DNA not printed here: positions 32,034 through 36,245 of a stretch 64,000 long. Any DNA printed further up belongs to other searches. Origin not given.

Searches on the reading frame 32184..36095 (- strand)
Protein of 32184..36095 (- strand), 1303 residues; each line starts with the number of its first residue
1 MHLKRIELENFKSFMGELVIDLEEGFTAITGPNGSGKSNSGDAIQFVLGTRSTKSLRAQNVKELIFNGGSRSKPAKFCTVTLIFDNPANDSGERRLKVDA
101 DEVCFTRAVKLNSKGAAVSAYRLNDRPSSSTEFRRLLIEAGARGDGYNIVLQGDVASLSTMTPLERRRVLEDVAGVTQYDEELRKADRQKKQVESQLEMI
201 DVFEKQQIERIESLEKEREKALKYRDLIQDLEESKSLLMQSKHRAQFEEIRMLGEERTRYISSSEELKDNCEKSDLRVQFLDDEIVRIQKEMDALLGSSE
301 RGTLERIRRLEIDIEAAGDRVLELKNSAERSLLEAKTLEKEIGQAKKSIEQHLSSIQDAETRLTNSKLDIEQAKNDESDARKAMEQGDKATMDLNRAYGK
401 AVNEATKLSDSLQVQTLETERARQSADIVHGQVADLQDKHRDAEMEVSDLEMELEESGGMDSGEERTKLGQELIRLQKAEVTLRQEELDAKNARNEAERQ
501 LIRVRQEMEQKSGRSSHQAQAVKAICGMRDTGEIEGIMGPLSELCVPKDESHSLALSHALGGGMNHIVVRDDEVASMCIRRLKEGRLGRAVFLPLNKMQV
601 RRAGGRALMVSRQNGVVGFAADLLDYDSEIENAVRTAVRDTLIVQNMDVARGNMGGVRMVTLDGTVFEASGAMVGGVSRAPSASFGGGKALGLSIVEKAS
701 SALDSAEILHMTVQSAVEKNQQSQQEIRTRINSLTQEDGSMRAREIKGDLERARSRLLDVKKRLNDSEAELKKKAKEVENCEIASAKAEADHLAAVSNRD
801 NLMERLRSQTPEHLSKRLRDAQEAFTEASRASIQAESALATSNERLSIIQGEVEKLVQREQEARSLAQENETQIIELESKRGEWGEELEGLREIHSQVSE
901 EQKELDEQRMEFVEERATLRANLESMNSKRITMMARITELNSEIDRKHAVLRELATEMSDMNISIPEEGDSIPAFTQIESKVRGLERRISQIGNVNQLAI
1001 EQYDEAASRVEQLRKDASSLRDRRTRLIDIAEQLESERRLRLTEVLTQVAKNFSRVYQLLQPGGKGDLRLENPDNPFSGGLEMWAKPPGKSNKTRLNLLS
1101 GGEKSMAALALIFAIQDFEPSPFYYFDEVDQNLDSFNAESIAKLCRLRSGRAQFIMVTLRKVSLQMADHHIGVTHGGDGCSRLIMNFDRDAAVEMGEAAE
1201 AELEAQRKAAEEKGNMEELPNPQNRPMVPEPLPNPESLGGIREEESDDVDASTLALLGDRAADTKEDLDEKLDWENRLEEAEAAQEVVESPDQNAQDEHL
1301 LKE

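Call 39: search_protein_families(library=pfam, proteins=[window:32184-36095:-], max_evalue=0.001)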
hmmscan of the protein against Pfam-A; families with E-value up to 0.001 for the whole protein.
window:32184-36095:- (1303 aa): 6 families
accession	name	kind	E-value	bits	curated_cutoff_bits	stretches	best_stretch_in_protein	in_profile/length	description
PF02463.25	SMC_N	-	2.4e-55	187.8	40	1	2-1181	1-219/220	RecF/RecN/SMC N terminal domain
PF06470.18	SMC_hinge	-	1.2e-24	87.3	22.5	1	535-651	2-113/116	SMC proteins Flexible Hinge Domain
PF13476.12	AAA_23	-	1.4e-15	58.9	27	1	5-236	1-181/201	AAA domain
PF13304.12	AAA_21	-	8.9e-10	39.5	27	2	1019-1158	177-297/304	AAA domain, putative AbiEii toxin, Type IV TA system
PF13175.12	AAA_15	-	3.9e-08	33.7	32.1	1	1-369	1-231/374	AAA ATPase domain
PF13555.12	AAA_29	-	2.8e-07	30.6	27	1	3-51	1-49/61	P-loop containing region of AAA domain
